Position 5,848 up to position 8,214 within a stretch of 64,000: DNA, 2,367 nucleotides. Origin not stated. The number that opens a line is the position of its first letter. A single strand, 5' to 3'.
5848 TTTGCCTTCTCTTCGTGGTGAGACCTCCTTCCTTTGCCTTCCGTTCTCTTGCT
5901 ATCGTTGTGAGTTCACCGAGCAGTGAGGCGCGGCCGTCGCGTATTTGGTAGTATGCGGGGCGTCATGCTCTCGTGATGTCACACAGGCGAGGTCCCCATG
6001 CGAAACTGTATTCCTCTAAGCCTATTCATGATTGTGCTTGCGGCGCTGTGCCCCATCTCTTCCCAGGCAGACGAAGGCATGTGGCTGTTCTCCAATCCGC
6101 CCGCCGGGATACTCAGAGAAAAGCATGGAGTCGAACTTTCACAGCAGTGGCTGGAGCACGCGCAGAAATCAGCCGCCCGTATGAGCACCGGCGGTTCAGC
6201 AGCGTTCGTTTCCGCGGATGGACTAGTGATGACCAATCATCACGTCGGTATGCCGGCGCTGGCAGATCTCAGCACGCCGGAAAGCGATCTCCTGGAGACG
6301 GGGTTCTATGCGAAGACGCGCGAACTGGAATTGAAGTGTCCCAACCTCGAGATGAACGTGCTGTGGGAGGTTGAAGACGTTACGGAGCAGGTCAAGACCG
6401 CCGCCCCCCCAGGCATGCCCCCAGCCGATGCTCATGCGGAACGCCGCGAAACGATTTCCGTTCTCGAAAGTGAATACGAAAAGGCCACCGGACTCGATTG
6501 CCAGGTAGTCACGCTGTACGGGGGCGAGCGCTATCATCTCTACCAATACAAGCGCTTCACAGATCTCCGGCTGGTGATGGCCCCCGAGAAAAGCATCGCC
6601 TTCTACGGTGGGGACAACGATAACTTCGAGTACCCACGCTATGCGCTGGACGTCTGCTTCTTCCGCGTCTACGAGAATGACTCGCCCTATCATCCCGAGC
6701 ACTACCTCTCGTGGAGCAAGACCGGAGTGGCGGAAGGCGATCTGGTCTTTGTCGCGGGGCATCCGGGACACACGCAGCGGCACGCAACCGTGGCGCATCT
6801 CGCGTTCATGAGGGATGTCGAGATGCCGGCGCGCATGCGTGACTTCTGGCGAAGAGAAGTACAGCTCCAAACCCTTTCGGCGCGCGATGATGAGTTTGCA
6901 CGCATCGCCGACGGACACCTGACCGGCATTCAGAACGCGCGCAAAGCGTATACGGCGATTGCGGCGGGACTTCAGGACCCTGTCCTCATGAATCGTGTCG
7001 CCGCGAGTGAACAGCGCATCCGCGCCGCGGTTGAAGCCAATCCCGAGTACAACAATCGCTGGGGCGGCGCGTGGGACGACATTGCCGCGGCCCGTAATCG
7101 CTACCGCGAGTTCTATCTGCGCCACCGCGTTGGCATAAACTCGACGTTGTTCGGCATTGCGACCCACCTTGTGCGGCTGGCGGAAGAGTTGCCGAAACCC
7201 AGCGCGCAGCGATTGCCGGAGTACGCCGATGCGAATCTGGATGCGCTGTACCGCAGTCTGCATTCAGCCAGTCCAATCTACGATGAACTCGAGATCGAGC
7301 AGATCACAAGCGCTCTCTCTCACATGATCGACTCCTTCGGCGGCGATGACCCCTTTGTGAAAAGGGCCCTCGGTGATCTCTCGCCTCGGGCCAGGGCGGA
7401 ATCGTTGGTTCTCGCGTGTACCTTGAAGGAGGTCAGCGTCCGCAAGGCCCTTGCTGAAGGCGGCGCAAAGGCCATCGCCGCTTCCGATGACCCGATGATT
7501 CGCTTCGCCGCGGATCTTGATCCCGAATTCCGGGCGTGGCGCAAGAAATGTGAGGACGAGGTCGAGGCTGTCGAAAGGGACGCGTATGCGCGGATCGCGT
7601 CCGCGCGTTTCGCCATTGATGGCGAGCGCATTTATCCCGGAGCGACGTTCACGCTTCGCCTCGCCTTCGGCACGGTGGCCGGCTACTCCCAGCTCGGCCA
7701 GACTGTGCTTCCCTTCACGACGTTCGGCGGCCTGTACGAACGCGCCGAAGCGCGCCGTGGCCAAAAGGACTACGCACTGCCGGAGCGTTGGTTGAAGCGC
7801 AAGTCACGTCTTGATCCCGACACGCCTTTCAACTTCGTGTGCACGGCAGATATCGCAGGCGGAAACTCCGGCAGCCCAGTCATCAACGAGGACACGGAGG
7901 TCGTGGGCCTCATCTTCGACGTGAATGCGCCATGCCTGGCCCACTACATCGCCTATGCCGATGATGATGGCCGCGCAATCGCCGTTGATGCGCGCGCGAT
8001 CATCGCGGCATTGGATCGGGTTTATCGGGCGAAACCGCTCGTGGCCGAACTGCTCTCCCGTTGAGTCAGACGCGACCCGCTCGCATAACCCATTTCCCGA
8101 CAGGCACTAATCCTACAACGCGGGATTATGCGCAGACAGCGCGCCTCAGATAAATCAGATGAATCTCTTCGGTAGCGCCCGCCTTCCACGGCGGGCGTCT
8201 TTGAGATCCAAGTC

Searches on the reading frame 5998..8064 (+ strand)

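Call 51: search_protein_families(library=pfam, max_evalue=0.001, proteins=[window:5998-8064:+])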
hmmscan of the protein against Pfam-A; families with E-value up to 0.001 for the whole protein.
window:5998-8064:+ (688 aa): 2 families
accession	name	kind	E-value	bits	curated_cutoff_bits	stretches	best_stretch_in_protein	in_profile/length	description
PF10459.15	Peptidase_S46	-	5.8e-194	647.1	22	1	24-685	1-696/698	Peptidase S46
PF13365.12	Trypsin_2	-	4.9e-11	44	27.6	1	613-638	119-144/144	Trypsin-like peptidase domain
